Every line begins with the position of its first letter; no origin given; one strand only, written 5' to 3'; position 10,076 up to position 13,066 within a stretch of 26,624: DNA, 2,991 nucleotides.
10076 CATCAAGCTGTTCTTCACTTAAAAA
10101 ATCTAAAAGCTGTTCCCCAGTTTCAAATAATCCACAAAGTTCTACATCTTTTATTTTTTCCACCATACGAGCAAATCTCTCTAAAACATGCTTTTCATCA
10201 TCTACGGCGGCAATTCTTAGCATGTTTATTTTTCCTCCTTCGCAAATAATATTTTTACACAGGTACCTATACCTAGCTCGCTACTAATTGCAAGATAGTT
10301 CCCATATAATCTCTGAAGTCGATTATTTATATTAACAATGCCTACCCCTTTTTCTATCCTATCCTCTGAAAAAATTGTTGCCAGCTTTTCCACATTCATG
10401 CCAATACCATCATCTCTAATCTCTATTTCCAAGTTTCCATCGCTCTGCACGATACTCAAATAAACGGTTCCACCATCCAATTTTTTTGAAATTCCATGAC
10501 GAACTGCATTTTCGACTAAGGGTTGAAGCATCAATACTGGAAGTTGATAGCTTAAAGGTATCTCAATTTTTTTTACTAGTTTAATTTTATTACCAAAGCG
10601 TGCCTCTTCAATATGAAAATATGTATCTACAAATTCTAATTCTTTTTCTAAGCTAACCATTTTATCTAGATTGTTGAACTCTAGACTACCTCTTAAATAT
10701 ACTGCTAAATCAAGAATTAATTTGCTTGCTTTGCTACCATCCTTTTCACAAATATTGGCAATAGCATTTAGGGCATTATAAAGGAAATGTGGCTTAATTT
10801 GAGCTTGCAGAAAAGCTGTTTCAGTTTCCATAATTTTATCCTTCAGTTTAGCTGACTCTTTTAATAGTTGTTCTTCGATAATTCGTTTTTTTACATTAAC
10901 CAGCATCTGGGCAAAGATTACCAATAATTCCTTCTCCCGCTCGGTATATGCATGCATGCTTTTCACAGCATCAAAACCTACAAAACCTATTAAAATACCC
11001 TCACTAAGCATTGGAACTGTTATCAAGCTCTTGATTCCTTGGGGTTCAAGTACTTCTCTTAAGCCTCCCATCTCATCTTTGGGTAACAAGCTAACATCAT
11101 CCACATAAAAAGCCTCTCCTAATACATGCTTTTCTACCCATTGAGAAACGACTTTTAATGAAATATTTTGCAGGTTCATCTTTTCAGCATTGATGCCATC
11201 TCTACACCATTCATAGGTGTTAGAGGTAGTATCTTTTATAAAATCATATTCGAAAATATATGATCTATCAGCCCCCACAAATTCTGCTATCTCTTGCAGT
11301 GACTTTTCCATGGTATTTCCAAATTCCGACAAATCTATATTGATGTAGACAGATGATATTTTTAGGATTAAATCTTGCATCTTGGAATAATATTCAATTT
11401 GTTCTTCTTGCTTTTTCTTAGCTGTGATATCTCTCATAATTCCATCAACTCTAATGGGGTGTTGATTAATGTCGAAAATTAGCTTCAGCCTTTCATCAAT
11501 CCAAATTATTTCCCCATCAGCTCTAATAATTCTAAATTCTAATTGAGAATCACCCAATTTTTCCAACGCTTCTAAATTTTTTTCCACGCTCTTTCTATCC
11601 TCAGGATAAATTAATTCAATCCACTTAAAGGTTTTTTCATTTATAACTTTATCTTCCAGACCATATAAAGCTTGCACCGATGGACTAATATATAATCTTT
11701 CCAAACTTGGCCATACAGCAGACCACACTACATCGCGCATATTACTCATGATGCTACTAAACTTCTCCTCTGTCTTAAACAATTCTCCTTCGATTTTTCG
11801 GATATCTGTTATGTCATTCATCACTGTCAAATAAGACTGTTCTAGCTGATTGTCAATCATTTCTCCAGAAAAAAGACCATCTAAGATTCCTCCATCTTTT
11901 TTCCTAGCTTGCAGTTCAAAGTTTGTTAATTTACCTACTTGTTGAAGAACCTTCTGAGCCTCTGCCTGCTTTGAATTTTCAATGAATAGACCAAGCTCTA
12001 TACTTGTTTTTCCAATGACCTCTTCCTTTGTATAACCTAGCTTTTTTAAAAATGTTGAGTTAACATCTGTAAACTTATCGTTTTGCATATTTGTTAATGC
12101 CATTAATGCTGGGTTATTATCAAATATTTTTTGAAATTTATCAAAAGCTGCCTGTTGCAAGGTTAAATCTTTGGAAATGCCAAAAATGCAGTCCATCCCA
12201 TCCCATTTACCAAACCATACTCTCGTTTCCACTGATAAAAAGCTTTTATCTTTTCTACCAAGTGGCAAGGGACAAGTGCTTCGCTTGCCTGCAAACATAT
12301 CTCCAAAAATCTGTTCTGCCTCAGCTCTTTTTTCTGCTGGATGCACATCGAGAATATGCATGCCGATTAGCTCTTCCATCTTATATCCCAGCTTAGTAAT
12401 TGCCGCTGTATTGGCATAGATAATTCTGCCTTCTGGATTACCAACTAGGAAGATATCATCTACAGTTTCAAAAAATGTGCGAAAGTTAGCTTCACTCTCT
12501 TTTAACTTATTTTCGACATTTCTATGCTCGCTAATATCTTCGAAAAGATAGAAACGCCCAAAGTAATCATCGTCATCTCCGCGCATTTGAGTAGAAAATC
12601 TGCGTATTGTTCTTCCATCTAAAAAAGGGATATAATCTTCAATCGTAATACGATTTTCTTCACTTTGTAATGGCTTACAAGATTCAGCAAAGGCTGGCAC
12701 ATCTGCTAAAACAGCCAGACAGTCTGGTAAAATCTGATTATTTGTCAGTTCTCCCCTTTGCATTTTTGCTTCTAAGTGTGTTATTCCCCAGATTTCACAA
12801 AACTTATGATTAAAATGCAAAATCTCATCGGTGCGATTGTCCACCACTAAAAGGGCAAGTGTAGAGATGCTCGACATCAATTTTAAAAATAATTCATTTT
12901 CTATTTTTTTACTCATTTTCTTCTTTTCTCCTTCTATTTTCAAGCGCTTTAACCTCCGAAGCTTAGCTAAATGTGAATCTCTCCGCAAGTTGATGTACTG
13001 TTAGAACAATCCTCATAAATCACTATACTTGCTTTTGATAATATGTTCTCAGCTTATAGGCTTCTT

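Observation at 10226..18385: A 2-kb PAS x4-GAF sensor module is duplicated and fused to two different kinase classes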

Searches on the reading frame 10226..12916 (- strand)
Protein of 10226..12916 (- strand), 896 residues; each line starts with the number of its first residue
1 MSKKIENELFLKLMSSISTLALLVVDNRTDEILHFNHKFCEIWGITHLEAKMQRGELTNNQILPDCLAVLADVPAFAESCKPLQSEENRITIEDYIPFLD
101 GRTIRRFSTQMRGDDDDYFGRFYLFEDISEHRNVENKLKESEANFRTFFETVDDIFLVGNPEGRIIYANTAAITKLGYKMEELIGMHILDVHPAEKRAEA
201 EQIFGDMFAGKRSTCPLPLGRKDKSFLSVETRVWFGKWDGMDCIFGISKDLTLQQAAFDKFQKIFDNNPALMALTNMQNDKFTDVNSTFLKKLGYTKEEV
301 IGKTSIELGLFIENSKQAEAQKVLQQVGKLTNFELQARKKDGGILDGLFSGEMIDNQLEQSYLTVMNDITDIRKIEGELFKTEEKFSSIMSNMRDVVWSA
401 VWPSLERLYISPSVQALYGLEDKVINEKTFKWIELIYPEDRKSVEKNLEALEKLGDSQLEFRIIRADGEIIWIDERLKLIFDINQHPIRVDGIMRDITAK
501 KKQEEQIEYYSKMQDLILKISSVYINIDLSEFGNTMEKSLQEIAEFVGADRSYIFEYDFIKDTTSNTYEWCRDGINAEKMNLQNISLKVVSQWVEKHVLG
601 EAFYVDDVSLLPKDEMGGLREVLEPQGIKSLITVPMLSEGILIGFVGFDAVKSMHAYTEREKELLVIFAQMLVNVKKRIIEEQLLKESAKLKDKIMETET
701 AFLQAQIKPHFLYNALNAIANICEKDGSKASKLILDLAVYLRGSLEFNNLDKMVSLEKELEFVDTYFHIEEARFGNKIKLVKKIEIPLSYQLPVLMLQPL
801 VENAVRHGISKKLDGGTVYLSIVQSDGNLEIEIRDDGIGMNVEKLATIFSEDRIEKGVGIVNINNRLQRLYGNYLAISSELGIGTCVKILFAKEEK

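Call 5: search_protein_families(library=pfam, proteins=[window:10226-12916:-], max_evalue=0.01)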
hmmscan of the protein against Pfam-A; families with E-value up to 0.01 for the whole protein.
window:10226-12916:- (896 aa): 12 families
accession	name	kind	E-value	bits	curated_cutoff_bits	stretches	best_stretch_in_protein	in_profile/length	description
PF13426.13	PAS_9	-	3.1e-28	98.5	27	3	154-233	2-81/103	PAS domain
PF06580.19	His_kinase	-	9.7e-24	83.9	25.2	1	699-778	2-81/81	Histidine kinase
PF08447.18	PAS_3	-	2.8e-23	82.4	25.6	1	408-494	2-89/89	PAS fold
PF13188.13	PAS_8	-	2.3e-22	78.5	21.8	3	144-203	2-60/65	PAS domain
PF00989.32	PAS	-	3.3e-20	72.6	22.6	2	144-207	2-66/113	PAS fold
PF02518.31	HATPase_c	-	2.1e-12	47.9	26.4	1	795-891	8-107/111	Histidine kinase-, DNA gyrase B-, and HSP90-like ATPase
PF08448.16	PAS_4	-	2.1e-12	47.6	23.1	1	149-211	1-63/110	PAS fold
PF01590.32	GAF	-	5.9e-08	33.7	22.4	1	536-672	6-129/133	GAF domain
PF13185.12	GAF_2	-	0.0003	21.4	28.6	1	535-670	7-129/136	GAF domain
PF13581.12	HATPase_c_2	-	0.001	19.5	27.4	1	801-864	40-106/127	Histidine kinase-like ATPase domain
PF08670.17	MEKHLA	-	0.0067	16.8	23.7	0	144-203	29-89/143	MEKHLA domain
PF14598.12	PAS_11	-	0.0076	16.6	25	0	161-233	10-83/109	PAS domain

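Call 8: find_encoding_contigs(protein=window:10226-12916:-, flank=10000, max_places=6)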
Protein window:10226-12916:- (896 aa): no gene with exactly this product is on record in the collection.

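Call 31: search_protein_families(library=ncbifam, proteins=[window:10226-12916:-], max_evalue=0.001)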
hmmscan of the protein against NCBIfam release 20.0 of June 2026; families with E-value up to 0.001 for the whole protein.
window:10226-12916:- (896 aa): 26 families (the best 25 are shown)
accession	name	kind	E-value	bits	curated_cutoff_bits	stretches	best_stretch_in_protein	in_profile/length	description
TIGR00229.1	sensory_box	domain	1.7e-46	157.4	22.9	3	260-379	6-126/126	PAS domain S-box protein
NF047874.1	MASE3_PAS_HK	subfamily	2.2e-21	76.3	560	3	126-257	248-381/655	MASE3 domain-containing sensor histidine kinase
NF053781.1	cdiGMPphdstlr2612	equivalog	1e-17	63.2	1600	2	364-510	695-839/1268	Tlr1612 family c-di-GMP phosphodiesterase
NF045595.1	HK_scytonemin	equivalog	4.3e-17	61.7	865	1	18-186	163-324/637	scytonemin biosynthesis sensor histidine kinase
NF052573.1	HisKinEspAMyxo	equivalog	1.3e-15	56.5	1400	1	377-510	123-256/755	serine histidine kinase EspA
NF007298.0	PRK09776.1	equivalog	1e-13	50.1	1135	1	271-505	314-548/1111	diguanylate cyclase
NF041777.1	sens_FixL_Rhizob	equivalog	1.6e-13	50.2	850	2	123-198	103-178/485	sensor protein FixL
NF008468.0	PRK11360.1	equivalog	1.1e-09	37.3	646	1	815-894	525-609/616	two-component system sensor histidine kinase AtoS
NF046044.1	PnpS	equivalog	2.5e-08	33.4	400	1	762-889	250-387/390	two-component system histidine kinase PnpS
TIGR02966.1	phoR_proteo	equivalog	2.5e-07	30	334.2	1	729-889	163-331/333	phosphate regulon sensor histidine kinase PhoR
NF045675.1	PhdiestaseDibA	equivalog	2.5e-07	29.4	980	0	263-380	82-200/623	phosphodiesterase DibA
NF033092.0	HK_WalK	equivalog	4.7e-07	28.8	725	0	800-850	492-542/594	cell wall metabolism sensor histidine kinase WalK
NF052574.1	HisKinEspCMyxo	equivalog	1e-06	27.2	1200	0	143-234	288-379/785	serine histidine kinase EspC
TIGR02040.1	PpsR-CrtJ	equivalog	1.6e-06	27.5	275.4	1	137-303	127-296/442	transcriptional regulator PpsR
NF041880.1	EPS_EpsF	equivalog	1.7e-06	26.8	900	0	735-852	333-444/492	response regulator EpsF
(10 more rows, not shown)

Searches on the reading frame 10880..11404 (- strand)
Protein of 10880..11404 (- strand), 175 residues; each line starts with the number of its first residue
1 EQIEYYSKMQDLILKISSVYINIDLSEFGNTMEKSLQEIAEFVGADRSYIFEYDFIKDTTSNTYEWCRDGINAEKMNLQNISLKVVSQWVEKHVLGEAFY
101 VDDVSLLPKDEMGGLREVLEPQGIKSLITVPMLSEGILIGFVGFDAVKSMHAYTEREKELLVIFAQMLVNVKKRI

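Call 15: search_protein_families(library=pfam, proteins=[window:10880-11404:-], max_evalue=1)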
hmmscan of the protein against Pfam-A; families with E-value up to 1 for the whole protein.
window:10880-11404:- (175 aa): 3 families
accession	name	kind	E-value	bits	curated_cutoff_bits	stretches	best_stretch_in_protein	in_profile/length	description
PF01590.32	GAF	-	2.5e-09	38.2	22.4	1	32-168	6-129/133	GAF domain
PF13185.12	GAF_2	-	1.1e-05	26.1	28.6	1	31-166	7-129/136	GAF domain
PF13492.12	GAF_3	-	0.027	15.3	27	0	125-169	81-124/129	GAF domain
